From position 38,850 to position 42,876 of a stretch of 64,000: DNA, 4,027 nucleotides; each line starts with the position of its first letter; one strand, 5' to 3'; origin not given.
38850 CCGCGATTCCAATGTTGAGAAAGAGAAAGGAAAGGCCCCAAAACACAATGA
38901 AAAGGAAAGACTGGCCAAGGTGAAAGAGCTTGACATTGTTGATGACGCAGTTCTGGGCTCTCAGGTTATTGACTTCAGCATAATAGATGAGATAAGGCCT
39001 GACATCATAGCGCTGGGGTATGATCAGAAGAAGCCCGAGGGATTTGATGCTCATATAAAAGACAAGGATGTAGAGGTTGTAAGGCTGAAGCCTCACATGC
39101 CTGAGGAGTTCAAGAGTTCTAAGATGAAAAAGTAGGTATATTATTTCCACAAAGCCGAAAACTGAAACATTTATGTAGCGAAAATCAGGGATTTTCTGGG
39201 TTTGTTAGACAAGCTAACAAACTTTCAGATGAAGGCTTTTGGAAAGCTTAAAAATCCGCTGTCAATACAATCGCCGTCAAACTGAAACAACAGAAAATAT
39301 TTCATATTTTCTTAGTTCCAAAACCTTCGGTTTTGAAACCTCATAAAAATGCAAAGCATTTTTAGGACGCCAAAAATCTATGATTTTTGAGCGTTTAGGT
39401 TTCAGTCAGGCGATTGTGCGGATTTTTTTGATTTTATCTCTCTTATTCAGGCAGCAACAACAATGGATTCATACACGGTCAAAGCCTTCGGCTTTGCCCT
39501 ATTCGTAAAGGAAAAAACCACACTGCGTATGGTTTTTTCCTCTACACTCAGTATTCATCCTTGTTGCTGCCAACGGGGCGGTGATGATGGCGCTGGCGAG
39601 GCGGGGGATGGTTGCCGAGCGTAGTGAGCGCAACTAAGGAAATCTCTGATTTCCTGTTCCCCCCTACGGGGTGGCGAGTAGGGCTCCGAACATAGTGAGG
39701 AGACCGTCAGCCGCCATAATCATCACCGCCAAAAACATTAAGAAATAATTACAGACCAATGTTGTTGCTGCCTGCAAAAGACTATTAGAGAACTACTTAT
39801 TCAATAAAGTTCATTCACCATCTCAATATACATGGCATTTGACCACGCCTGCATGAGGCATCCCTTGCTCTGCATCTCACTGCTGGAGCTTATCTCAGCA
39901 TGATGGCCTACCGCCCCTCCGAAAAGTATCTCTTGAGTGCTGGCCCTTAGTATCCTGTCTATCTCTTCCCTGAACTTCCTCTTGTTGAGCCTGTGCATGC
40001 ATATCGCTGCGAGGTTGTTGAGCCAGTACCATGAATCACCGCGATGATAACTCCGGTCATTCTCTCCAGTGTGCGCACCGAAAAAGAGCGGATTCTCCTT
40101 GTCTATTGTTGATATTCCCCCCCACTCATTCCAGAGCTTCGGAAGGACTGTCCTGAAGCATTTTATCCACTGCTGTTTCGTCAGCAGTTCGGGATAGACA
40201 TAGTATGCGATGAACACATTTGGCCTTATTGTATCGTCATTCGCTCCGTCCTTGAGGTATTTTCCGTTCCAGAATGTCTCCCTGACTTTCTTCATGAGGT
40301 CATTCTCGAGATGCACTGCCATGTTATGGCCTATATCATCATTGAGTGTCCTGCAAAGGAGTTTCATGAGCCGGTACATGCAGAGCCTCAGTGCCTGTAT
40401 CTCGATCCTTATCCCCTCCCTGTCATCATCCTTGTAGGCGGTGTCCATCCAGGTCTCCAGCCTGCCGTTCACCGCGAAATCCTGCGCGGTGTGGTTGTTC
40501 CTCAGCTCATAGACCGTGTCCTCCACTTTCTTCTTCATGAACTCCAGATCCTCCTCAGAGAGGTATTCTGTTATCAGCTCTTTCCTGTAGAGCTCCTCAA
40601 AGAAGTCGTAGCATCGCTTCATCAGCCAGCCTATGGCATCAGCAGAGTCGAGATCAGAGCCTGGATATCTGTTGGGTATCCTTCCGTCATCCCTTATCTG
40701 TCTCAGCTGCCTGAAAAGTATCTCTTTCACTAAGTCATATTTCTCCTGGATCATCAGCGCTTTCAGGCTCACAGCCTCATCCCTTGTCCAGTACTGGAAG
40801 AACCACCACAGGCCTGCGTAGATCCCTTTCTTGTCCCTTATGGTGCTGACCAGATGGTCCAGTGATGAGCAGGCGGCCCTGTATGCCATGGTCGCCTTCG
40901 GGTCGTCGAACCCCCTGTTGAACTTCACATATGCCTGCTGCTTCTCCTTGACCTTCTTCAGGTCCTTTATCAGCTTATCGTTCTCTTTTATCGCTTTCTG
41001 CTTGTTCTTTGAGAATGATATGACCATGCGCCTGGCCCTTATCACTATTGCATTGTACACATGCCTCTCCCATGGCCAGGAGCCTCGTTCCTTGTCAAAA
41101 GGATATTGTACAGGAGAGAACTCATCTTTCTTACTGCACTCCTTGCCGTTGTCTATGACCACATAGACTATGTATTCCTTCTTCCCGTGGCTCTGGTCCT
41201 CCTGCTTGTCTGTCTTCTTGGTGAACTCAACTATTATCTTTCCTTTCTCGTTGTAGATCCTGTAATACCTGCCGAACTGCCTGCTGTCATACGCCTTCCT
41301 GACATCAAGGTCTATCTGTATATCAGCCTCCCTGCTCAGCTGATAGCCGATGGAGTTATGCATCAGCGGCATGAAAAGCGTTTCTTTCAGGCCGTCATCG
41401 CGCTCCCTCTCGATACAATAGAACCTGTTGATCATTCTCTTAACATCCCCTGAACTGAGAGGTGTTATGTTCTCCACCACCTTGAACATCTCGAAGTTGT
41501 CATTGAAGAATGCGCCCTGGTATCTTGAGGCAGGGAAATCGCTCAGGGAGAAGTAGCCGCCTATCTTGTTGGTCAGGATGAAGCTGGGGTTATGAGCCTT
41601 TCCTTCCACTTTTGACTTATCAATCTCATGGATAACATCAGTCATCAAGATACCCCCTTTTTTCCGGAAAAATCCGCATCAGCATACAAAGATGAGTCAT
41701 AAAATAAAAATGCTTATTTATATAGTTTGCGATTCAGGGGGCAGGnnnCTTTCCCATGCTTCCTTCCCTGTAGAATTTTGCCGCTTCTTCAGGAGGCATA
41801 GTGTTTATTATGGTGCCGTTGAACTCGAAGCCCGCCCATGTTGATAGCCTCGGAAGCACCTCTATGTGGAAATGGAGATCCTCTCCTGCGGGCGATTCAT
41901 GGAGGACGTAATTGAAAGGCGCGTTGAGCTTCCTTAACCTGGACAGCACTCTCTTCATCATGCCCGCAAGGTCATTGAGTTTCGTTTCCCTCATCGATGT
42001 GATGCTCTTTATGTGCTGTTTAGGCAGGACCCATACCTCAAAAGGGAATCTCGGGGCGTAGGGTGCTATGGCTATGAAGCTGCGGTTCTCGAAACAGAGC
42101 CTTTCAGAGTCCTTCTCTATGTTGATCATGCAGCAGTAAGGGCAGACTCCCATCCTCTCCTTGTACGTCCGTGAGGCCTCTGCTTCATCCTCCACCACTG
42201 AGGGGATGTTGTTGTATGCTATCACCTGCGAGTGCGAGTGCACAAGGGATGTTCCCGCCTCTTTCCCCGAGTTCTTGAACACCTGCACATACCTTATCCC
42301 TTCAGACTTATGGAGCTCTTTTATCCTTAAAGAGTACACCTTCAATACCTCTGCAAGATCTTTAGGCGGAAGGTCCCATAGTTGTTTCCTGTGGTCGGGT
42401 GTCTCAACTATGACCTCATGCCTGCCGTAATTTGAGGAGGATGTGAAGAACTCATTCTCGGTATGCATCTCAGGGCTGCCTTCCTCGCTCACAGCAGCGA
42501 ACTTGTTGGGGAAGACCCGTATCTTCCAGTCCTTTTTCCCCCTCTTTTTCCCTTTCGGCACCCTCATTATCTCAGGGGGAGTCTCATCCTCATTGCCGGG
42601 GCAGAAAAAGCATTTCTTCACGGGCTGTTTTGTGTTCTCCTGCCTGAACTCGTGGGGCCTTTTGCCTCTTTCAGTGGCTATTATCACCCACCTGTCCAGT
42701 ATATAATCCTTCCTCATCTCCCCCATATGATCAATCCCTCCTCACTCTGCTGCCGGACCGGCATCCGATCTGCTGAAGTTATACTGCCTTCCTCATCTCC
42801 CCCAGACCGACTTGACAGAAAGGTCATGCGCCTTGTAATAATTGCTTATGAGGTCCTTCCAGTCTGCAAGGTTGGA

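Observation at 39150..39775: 626-bp ORF-free, hyper-structured locus between convergent genes: candidate undescribed large ncRNA or hairpin-array element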

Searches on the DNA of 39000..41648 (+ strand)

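Call 18: search_rna_families(source=window, start=39000, end=39900, threshold=evalue, max_evalue=10)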
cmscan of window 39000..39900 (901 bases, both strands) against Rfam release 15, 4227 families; matches with E-value up to 10: 6.
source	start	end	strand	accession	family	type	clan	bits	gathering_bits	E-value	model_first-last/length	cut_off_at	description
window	39502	39548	+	RF02520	mir-965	Gene; miRNA;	-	17.4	43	1.8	1-76/76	no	mir-965 microRNA precursor family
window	39501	39548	-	RF03378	mir-7398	Gene; miRNA;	-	15.5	44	6.8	1-60/60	no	mir-7398 microRNA precursor family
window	39305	39337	-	RF03050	RAGATH-25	Gene; sRNA;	-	14.6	49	1.2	1-50/50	no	RAGATH-25 RNA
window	39287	39368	-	RF01474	rli42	Gene; sRNA;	-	14.1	80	2.3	1-171/171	no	Listeia sRNA rli42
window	39504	39546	-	RF04207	MIR5048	Gene; miRNA;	-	11.8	160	3.5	1-356/356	no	MIR5048 microRNA precursor family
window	39505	39572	-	RF02637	EF0408_EF0409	Gene; sRNA;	-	10.7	440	4.3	1-412/412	no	Enterococcus sRNA EF0408_EF0409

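Call 29: search_dna_similar(query=window:39136-39800:+, collection=phages, mode=distant, max_evalue=0.01)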
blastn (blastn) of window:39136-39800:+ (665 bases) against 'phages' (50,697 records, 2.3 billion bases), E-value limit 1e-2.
No match.

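Call 30: search_dna_similar(query=window:39136-39800:+, collection=plasmids, mode=distant, max_evalue=0.01)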
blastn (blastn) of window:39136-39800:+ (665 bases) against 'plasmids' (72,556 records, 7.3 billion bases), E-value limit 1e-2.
No match.

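Call 56: search_rna_families(sources=[L005, L019, L020, L001, L004], threshold=evalue, max_evalue=1)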
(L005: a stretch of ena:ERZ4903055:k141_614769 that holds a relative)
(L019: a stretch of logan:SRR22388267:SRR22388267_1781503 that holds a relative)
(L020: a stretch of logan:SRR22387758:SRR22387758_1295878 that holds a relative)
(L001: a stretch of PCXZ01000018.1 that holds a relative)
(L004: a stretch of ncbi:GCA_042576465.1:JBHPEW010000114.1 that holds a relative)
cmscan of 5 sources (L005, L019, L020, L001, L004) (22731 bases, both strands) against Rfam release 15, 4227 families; matches with E-value up to 1: 1.
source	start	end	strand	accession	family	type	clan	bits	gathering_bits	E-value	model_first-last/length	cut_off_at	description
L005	649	724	+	RF01880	Xist_exon1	Gene; lncRNA;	-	17.9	50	0.63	1-85/85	no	X-chromosome inactivation gene exon 1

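Call 108: search_with_rna_model(model_id=R1, sources=[L001, L002, L003, L004, L019, L020, L023, L024, L026, L027], max_evalue=1)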
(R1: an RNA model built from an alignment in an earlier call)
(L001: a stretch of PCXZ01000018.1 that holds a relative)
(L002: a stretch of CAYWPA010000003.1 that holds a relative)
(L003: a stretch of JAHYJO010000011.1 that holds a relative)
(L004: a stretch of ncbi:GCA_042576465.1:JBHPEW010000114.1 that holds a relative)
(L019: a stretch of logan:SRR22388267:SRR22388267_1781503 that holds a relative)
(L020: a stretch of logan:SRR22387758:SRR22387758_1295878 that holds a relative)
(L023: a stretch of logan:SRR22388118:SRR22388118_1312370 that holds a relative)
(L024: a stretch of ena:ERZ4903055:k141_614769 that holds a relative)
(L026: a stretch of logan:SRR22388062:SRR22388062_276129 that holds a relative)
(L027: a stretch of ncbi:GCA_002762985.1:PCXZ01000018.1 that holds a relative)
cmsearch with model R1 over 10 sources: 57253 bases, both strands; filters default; matches with E-value up to 1: 4.
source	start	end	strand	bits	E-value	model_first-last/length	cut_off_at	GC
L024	2088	2114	-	34.6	1.1e-07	1-27/27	no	0.48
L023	2336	2362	-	26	3.9e-05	1-27/27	no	0.59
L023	2458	2484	+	21.8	0.00072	1-27/27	no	0.44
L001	3059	3085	-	11.9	0.63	1-27/27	no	0.44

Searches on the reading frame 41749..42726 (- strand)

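Call 11: search_protein_families(library=pfam, proteins=[window:41749-42726:-])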
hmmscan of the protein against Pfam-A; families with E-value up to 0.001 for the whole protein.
window:41749-42726:- (326 aa): 6 families
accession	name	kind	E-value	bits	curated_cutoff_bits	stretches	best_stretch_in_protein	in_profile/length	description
PF01087.27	GalP_UDP_transf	-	2.3e-22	80.8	22.1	1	5-175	15-184/184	Galactose-1-phosphate uridyl transferase, N-terminal domain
PF16268.10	DUF4921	-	1.9e-12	47.3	28.5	1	136-314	212-388/425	Domain of unknown function (DUF4921)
PF02744.22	GalP_UDP_tr_C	-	3.8e-10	40.2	29.2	1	205-290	26-119/165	Galactose-1-phosphate uridyl transferase, C-terminal domain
PF01230.28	HIT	-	8.8e-09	36.3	21.5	0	209-288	7-92/98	HIT domain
PF11969.13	DcpS_C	-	2.1e-08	35.1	24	1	195-288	2-99/114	Scavenger mRNA decapping enzyme C-term binding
PF16285.10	DUF4931_N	-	2.6e-05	24.8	24.1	1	102-174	52-124/124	Domain of unknown function (DUF4931) N-terminal domain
